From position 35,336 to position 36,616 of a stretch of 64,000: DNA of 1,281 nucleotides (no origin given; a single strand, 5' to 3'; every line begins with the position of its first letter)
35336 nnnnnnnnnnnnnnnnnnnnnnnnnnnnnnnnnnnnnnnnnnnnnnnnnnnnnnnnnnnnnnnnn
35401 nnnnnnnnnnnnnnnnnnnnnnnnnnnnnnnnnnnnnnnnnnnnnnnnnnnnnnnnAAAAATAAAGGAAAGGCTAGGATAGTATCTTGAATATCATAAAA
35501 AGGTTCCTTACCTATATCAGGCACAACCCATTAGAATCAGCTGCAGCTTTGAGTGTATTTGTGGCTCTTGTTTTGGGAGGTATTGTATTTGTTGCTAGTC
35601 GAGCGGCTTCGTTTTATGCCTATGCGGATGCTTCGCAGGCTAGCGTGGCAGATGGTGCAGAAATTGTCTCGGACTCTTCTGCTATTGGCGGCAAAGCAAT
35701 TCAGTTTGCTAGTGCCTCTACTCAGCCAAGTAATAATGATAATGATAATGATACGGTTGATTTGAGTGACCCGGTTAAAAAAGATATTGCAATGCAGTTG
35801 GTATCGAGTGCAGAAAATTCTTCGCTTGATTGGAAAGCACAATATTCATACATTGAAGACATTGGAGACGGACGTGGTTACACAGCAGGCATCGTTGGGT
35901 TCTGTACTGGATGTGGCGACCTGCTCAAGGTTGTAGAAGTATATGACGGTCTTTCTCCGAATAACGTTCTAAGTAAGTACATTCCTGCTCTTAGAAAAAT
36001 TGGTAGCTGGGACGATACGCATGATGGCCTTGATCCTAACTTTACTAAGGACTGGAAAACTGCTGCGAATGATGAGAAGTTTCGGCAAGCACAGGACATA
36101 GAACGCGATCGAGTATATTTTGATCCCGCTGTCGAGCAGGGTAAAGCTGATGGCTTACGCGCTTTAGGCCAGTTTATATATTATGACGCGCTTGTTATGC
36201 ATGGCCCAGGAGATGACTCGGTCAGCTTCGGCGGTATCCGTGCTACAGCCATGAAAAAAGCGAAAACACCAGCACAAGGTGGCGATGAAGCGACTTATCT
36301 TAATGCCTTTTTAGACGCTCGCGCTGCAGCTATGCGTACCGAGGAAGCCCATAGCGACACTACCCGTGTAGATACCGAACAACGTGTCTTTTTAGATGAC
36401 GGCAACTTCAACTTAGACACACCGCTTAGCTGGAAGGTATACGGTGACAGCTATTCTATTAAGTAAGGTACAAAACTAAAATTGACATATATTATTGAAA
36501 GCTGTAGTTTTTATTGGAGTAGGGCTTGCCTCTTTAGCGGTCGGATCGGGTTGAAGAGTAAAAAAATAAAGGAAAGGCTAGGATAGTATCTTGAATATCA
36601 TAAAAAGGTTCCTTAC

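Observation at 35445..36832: GH46 and GH18 genes share an identical 283-bp 5' module (RBS, TTG start, 78 codons)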

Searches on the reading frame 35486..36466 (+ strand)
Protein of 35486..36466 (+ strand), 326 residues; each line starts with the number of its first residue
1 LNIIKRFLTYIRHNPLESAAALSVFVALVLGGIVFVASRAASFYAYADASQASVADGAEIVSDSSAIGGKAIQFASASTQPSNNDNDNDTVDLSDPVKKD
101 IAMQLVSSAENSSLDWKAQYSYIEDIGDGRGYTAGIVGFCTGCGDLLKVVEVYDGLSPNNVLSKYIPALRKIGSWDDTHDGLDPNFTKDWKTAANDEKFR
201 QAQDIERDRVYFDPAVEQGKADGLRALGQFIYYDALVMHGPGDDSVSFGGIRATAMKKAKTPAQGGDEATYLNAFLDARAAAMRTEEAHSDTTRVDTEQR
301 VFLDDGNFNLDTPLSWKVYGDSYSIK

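Call 5: search_protein_families(library=pfam, proteins=[window:35486-36466:+], max_evalue=0.01)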
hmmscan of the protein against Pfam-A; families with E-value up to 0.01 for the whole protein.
window:35486-36466:+ (326 aa): 1 family
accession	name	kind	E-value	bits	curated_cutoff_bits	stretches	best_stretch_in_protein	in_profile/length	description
PF01374.23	Glyco_hydro_46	-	1.4e-97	325.8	27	1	104-314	1-210/210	Glycosyl hydrolase family 46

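Call 6: find_encoding_contigs(protein=window:35486-36466:+, flank=6000, max_places=8)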
Protein window:35486-36466:+ (326 aa): no gene with exactly this product is on record in the collection.

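Call 13: find_related_loci(query=window:35486-36466:+, collection=genome_contigs, flank=8000)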
Query window:35486-36466:+ (326 aa) in genome_contigs; peptide patterns used: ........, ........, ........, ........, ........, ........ (x = any residue, [..] = any of these).
600 stretches matched a pattern (row limit reached: there are more); 534 encode a relative of the query (tblastn E <= 1e-3); the best 80 are kept; 80 distinct loci.
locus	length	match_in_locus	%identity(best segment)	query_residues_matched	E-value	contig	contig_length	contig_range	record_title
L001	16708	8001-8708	78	90-326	3e-128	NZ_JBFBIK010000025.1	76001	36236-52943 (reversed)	Sphaerisporangium sp. NPDC088356 NPDC088356_156_C3.ctg-0025, whole genome shotgun sequence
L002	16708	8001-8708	78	90-326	1e-127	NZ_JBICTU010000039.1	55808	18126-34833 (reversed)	Sphaerisporangium sp. NPDC049003 NPDC049003_81_B10.ctg-0039, whole genome shotgun sequence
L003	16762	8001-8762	73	67-325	7e-126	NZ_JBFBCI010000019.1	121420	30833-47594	Sphaerisporangium sp. NPDC051017 NPDC051017_149_C1.ctg-0019, whole genome shotgun sequence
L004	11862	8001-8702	78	91-325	1e-123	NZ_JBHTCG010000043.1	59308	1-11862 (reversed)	Sphaerisporangium rhizosphaerae strain CGMCC 4.7429 spades_K_17_127_43, whole genome shotgun sequence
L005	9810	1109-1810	77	91-325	1e-123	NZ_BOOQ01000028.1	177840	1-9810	Planotetraspora silvatica strain NBRC 100141 sequence028, whole genome shotgun sequence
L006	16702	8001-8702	77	91-325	8e-123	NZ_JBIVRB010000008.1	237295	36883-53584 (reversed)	Streptomyces sp. NPDC092296 NPDC092296_190_F5.ctg-0008, whole genome shotgun sequence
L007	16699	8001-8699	77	92-325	7e-123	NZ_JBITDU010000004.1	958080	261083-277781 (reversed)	Dactylosporangium sp. NPDC051541 NPDC051541_128_E12.ctg-0004, whole genome shotgun sequence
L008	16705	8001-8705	75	91-326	2e-122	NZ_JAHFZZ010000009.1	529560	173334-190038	Nonomuraea sp. NEAU-A123 Scaffold9, whole genome shotgun sequence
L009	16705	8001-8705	75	91-326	2e-122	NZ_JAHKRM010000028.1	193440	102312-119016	Nonomuraea guangzhouensis strain CGMCC 4.7101 NODE_28, whole genome shotgun sequence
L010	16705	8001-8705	75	91-326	2e-122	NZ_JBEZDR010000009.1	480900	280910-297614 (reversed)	Nonomuraea sp. NPDC049141 NPDC049141_119_H11.ctg-0009, whole genome shotgun sequence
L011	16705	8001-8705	76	91-326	2e-122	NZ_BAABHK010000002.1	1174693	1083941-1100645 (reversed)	Actinoallomurus vinaceus strain JCM 17939 sequence02, whole genome shotgun sequence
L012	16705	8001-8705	76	91-326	2e-122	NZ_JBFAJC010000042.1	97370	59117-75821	Actinoallomurus sp. NPDC050550 NPDC050550_122_G12.ctg-0042, whole genome shotgun sequence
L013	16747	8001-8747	70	68-326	6e-122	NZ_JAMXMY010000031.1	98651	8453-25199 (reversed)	Actinoallomurus purpureus strain KCTC 19541 NODE_31_length_98651_cov_12.473529, whole genome shotgun sequence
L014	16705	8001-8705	77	91-326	6e-122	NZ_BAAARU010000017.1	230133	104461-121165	Nonomuraea roseoviolacea subsp. roseoviolacea strain JCM 3145 sequence17, whole genome shotgun sequence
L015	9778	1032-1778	71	76-325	2e-121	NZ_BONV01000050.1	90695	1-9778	Planotetraspora kaengkrachanensis strain NBRC 104272 sequence50, whole genome shotgun sequence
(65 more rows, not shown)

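Call 27: find_homologous_proteins(query=window:35486-36466:+, max_evalue=1e-20)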
Query window:35486-36466:+ (326 aa): 6343 proteins with E <= 1e-20 among 8000 candidates; the best 120 are listed.
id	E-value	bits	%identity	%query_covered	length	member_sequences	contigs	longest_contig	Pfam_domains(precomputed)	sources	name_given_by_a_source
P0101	5.0e-168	577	100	78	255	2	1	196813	PF01374.24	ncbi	ncbi:MAG: chitosanase [Candidatus Woesebacteria bacterium]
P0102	2.8e-153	528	73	100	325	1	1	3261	PF01374.24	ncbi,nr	ncbi:MAG TPA: chitosanase [Patescibacteria group bacterium]|nr:chitosanase [Patescibacteria group ba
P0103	2.1e-152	525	72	100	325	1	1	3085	PF01374.24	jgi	jgi:chitosanase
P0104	2.6e-152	525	71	100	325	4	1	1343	PF01374.24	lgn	-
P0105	6.4e-152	524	71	100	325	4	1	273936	PF01374.24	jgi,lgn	jgi:chitosanase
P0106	1.4e-150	519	72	100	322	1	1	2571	PF01374.24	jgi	-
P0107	3.7e-150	518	72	99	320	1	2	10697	PF01374.24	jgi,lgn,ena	-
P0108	5.3e-149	514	71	100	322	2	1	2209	PF01374.24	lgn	-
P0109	1.5e-148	513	70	100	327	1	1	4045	PF01374.24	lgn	-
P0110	2.2e-146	505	69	100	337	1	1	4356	PF01374.24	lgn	-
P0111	5.6e-146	504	70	99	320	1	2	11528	PF01374.24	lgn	-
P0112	3.6e-145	501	70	99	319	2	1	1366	PF01374.24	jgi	jgi:chitosanase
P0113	2.9e-144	499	68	99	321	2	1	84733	PF01374.24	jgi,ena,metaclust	metaclust:\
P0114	9.3e-144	497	68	100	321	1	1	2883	PF01374.24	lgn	-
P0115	1.6e-143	496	68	100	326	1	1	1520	PF01374.24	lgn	-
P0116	7.3e-143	494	69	98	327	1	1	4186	PF01374.24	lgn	-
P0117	1.2e-141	490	70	99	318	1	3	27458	PF01374.24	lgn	-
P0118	1.5e-140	486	69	100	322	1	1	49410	PF01374.24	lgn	-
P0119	2.8e-140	485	68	99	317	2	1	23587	PF01374.24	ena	-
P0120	3.7e-140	485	65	100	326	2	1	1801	PF01374.24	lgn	-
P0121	4.0e-139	482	68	100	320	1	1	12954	PF01374.24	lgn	-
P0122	5.7e-139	481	68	99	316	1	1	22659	PF01374.24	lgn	-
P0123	1.4e-138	480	67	100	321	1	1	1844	PF01374.24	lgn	-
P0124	2.3e-138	479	66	98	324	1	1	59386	PF01374.24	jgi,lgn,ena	-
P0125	6.3e-137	474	68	99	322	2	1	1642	PF01374.24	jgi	jgi:chitosanase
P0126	1.2e-135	470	65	100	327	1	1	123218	PF01374.24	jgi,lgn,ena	-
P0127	2.6e-134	466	64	100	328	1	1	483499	PF01374.24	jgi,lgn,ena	-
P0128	1.5e-132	460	65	99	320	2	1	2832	PF01374.24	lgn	-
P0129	4.7e-132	458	63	100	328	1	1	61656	PF01374.24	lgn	-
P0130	1.6e-131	457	68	93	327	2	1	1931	PF01374.24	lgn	-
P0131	1.5e-128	447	65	98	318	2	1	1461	PF01374.24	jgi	jgi:chitosanase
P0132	3.0e-127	443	66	94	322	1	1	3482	PF01374.24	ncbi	-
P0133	2.8e-125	436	81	72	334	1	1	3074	PF01374.24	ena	-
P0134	1.4e-122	427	80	72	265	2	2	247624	PF01374.24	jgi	jgi:chitosanase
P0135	2.2e-122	427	62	100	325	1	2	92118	PF01374.24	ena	-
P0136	1.1e-121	424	69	86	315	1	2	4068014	PF01374.24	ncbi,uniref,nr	ncbi:chitosanase [Microlunatus panaciterrae]|uniref:Chitosanase n=1 Tax=Microlunatus panaciterrae Ta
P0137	2.1e-121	423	80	72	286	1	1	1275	PF01374.24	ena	-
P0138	4.7e-121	422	78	73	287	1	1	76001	PF01374.24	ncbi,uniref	ncbi:chitosanase [Sphaerisporangium sp. NPDC088356]|uniref:chitosanase n=1 Tax=Sphaerisporangium sp.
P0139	8.6e-121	421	78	72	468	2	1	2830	PF13313.12,PF01374.24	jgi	jgi:hypothetical protein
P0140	1.3e-120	421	75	77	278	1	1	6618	PF01374.24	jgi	jgi:chitosanase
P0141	1.8e-120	420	75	77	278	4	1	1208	PF01374.24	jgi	jgi:chitosanase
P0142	3.8e-120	419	78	72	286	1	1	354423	PF01374.24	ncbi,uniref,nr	ncbi:chitosanase [Sphaerisporangium fuscum]|uniref:chitosanase n=1 Tax=Sphaerisporangium fuscum TaxI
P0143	3.9e-120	419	78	72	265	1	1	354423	PF01374.24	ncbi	-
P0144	4.9e-120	419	78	73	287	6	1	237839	PF01374.24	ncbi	-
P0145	4.9e-120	419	77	72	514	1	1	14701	PF13313.12,PF01374.24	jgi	jgi:chitosanase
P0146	7.8e-120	418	73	80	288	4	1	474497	PF01374.24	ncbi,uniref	ncbi:chitosanase [Sphaerisporangium sp. NPDC051011]|uniref:chitosanase n=1 Tax=Sphaerisporangium sp.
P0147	8.5e-120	418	79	72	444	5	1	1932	PF00754.32,PF01374.24,PF22633.4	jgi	-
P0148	9.2e-120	418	74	77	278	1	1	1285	PF01374.24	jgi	jgi:chitosanase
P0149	1.5e-119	417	77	73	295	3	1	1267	PF01374.24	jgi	jgi:chitosanase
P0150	6.7e-119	415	75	75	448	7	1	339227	PF00754.32,PF01374.24,PF22633.4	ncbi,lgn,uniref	ncbi:chitosanase [Dactylosporangium sp. NPDC049140]|uniref:chitosanase n=1 Tax=Dactylosporangium sp.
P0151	1.8e-118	414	77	72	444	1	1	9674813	PF00754.32,PF01374.24,PF22633.4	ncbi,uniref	ncbi:chitosanase [Dactylosporangium sp. CA-139066]|uniref:chitosanase n=1 Tax=Dactylosporangium sp. 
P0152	1.9e-118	414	78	72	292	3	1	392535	PF01374.24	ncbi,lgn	ncbi:chitosanase [Sphaerisporangium sp. NPDC004334]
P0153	2.8e-118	413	77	72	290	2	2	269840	PF01374.24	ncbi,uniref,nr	ncbi:chitosanase [Sphaerisporangium corydalis]|uniref:Chitosanase n=1 Tax=Sphaerisporangium corydali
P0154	4.3e-118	413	78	72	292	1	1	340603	PF01374.24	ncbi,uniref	ncbi:chitosanase [Sphaerisporangium sp. NPDC005288]|uniref:chitosanase n=1 Tax=Sphaerisporangium sp.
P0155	4.3e-118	413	77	72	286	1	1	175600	PF01374.24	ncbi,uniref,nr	ncbi:chitosanase [Sphaerisporangium perillae]|uniref:chitosanase n=1 Tax=Sphaerisporangium perillae 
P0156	4.8e-118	412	78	72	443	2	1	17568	PF00754.32,PF01374.24,PF22633.4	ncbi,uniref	ncbi:chitosanase [Dactylosporangium salmoneum]|uniref:F5/8 type C domain-containing protein n=1 Tax=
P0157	1.1e-117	411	77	72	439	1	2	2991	PF00754.32,PF01374.24,PF22633.4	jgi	-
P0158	1.2e-117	411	77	72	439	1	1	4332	PF00754.32,PF01374.24,PF22633.4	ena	-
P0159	1.7e-117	411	73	76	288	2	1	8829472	PF01374.24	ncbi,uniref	ncbi:chitosanase [Peterkaempfera sp. SMS 1(5)a]|uniref:chitosanase n=1 Tax=Peterkaempfera podocarpi 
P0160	1.7e-117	411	77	72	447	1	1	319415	PF00754.32,PF01374.24,PF22633.4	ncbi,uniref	ncbi:chitosanase [Dactylosporangium sp. NPDC048998]|uniref:chitosanase n=1 Tax=Dactylosporangium sp.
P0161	3.2e-117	410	76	73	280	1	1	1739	PF01374.24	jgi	jgi:chitosanase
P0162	3.4e-117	410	74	75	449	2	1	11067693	PF00754.32,PF01374.24,PF22633.4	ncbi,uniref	ncbi:chitosanase [Dactylosporangium sp. CS-033363]|uniref:chitosanase n=1 Tax=Dactylosporangium sp. 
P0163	4.2e-117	409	72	74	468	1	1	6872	PF01374.24,PF14200.13,PF00652.29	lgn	-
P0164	6.9e-117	409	75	73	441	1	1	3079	PF01374.24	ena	-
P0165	9.3e-117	408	75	73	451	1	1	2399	PF01374.24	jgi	jgi:chitosanase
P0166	1.2e-116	408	76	72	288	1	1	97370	PF01374.24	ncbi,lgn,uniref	ncbi:chitosanase [Actinoallomurus sp. NPDC050550]|uniref:chitosanase n=1 Tax=Actinoallomurus sp. NPD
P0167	1.4e-116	408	76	72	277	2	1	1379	PF01374.24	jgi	jgi:chitosanase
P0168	1.4e-116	407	76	72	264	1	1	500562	PF01374.24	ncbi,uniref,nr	ncbi:chitosanase [Nonomuraea sediminis]|uniref:chitosanase n=1 Tax=Nonomuraea sediminis TaxID=283586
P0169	1.6e-116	407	76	71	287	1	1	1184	PF01374.24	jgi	jgi:chitosanase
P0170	1.7e-116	407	76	72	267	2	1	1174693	PF01374.24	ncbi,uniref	ncbi:chitosanase [Actinoallomurus vinaceus]|uniref:Chitosanase n=1 Tax=Actinoallomurus vinaceus TaxI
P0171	1.8e-116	407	76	72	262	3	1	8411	PF01374.24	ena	-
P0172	2.0e-116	407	76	72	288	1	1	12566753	PF01374.24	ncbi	ncbi:chitosanase [Actinoallomurus acanthiterrae]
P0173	2.1e-116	407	76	72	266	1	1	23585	PF01374.24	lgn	-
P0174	2.4e-116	407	74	72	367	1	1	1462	PF01374.24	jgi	jgi:hypothetical protein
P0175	3.8e-116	406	77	72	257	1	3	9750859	PF01374.24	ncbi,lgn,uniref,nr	ncbi:chitosanase CsnA [Nonomuraea roseoviolacea subsp. roseoviolacea]|uniref:Chitosanase n=1 Tax=Non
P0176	4.1e-116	406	75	72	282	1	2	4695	PF01374.24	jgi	jgi:chitosanase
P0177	4.3e-116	406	77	72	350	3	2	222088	PF01374.24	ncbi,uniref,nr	ncbi:chitosanase [Planotetraspora silvatica]|uniref:Chitosanase n=1 Tax=Planotetraspora silvatica Ta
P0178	5.5e-116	406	71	79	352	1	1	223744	PF01374.24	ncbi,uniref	ncbi:MAG TPA: chitosanase [Albitalea sp.]|uniref:chitosanase n=1 Tax=Piscinibacter sp. TaxID=1903157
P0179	5.6e-116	406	76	72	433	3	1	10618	PF00754.32,PF01374.24,PF22633.4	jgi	jgi:chitosanase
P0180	5.7e-116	406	76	71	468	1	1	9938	PF01374.24,PF14200.13,PF00652.29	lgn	-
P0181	6.2e-116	405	76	72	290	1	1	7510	PF01374.24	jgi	jgi:chitosanase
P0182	6.2e-116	405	76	72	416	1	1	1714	PF00754.32,PF01374.24,PF22633.4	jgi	jgi:hypothetical protein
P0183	6.3e-116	405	77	72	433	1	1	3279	PF00754.32,PF01374.24,PF22633.4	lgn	-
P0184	8.3e-116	405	74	72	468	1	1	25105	PF01374.24,PF14200.13,PF00652.29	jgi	-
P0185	9.9e-116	405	75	73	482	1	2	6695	PF01374.24,PF14200.13,PF00652.29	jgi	jgi:chitosanase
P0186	1.0e-115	405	74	72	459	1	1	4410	PF01374.24,PF14200.13,PF00652.29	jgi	jgi:chitosanase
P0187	1.1e-115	405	74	72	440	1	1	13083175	PF00754.32,PF01374.24,PF22633.4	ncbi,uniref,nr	ncbi:chitosanase [Dactylosporangium sp. AC04546]|uniref:chitosanase n=1 Tax=Dactylosporangium sp. AC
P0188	1.5e-115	404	79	69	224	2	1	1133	PF01374.24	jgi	jgi:chitosanase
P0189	1.8e-115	404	70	79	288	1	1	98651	PF01374.24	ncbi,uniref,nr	ncbi:chitosanase [Actinoallomurus purpureus]|uniref:chitosanase n=1 Tax=Actinoallomurus purpureus Ta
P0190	1.9e-115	404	74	72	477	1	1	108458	PF01374.24,PF14200.13,PF00652.29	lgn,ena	-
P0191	2.0e-115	404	76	72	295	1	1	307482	PF01374.24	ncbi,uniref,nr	ncbi:chitosanase [Microbispora rosea]|uniref:chitosanase n=1 Tax=Microbispora rosea TaxID=58117 RepI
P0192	2.2e-115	404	76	72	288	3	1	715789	PF01374.24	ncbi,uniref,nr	ncbi:chitosanase [Microbispora sp. NBRC 16548]|uniref:chitosanase n=1 Tax=Microbispora sp. NBRC 1654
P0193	2.3e-115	404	75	72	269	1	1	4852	PF01374.24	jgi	jgi:chitosanase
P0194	2.3e-115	404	75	72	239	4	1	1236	PF01374.24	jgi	-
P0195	2.4e-115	404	76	72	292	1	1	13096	PF01374.24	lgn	-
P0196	2.8e-115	403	75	72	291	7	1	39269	PF01374.24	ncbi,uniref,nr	ncbi:chitosanase [Microbispora siamensis]|uniref:Chitosanase n=1 Tax=Microbispora siamensis TaxID=56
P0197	2.9e-115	403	75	72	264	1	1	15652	PF01374.24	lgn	-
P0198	3.1e-115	403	75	72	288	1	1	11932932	PF01374.24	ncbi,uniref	ncbi:chitosanase [Actinoallomurus sp. CA-150999]|uniref:chitosanase n=1 Tax=Actinoallomurus sp. CA-1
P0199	3.2e-115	403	73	72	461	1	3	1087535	PF01374.24,PF14200.13,PF00652.29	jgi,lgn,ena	-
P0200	3.5e-115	403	76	73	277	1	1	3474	PF01374.24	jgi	jgi:chitosanase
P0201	3.5e-115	403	77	72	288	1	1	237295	PF01374.24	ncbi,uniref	ncbi:chitosanase [Streptomyces sp. NPDC092296]|uniref:chitosanase n=1 Tax=Streptomyces sp. NPDC09229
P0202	4.2e-115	403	75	72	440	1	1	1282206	PF00754.32,PF01374.24,PF22633.4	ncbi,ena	-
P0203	4.5e-115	403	76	72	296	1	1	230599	PF01374.24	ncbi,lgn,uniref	ncbi:chitosanase [Microbispora sp. NPDC049125]|uniref:chitosanase n=1 Tax=Microbispora sp. NPDC04912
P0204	4.6e-115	403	76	72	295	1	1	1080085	PF01374.24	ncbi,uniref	ncbi:chitosanase [Microbispora rosea]|uniref:chitosanase n=1 Tax=Microbispora rosea TaxID=58117 RepI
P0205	5.4e-115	402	75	72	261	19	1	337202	PF01374.24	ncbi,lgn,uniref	ncbi:chitosanase [Nonomuraea sp. NPDC049158]|uniref:chitosanase n=1 Tax=Nonomuraea sp. NPDC049158 Ta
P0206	5.5e-115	402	75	72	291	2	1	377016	PF01374.24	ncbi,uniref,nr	ncbi:chitosanase [Microbispora sitophila]|uniref:chitosanase n=1 Tax=Microbispora sitophila TaxID=27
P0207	6.0e-115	402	72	77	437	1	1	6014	PF00754.32,PF01374.24,PF22633.4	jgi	jgi:chitosanase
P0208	6.2e-115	402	75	72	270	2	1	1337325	PF01374.24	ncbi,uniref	ncbi:chitosanase CsnA [Sphaerisporangium flaviroseum]|uniref:Chitosanase n=2 Tax=Sphaerisporangium f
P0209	6.2e-115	402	75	72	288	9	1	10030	PF01374.24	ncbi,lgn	-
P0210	6.4e-115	402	75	72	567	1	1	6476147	PF01374.24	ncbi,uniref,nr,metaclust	ncbi:chitosanase [Caldimonas brevitalea]|uniref:Chitosanase n=1 Tax=Caldimonas brevitalea TaxID=4138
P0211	6.7e-115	402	76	72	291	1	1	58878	PF01374.24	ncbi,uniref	ncbi:chitosanase [Microbispora rosea]|uniref:chitosanase n=1 Tax=Microbispora rosea TaxID=58117 RepI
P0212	7.4e-115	402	76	72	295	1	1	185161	PF01374.24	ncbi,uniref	ncbi:chitosanase [Microbispora rosea]|uniref:chitosanase n=1 Tax=Microbispora rosea TaxID=58117 RepI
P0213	7.8e-115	402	75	71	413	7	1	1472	PF01374.24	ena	-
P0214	7.9e-115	402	76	72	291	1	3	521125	PF01374.24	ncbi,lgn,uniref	ncbi:chitosanase [Microbispora rosea]|uniref:chitosanase n=1 Tax=Microbispora rosea TaxID=58117 RepI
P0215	8.2e-115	402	74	72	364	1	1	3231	PF01374.24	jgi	-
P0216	9.3e-115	402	74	72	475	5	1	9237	PF01374.24,PF14200.13,PF00652.29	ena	-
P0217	9.9e-115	401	76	72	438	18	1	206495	PF00754.32,PF01374.24,PF22633.4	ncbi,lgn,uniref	ncbi:chitosanase [Dactylosporangium sp. NPDC050688]|uniref:chitosanase n=1 Tax=Dactylosporangium sp.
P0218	1.0e-114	401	59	96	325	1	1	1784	PF01374.24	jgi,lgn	jgi:chitosanase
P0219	1.0e-114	401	75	72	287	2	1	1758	PF01374.24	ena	-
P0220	1.1e-114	401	73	73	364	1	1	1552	PF01374.24,PF14200.13,PF00652.29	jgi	jgi:chitosanase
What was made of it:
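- On Glycoside hydrolase family 46 (chitosanase): The catalytic domain is 70-81% identical to annotated chitosanases (calls 13, 27).
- The best catalytic-domain identity is 78-81%: calls 13, 27.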
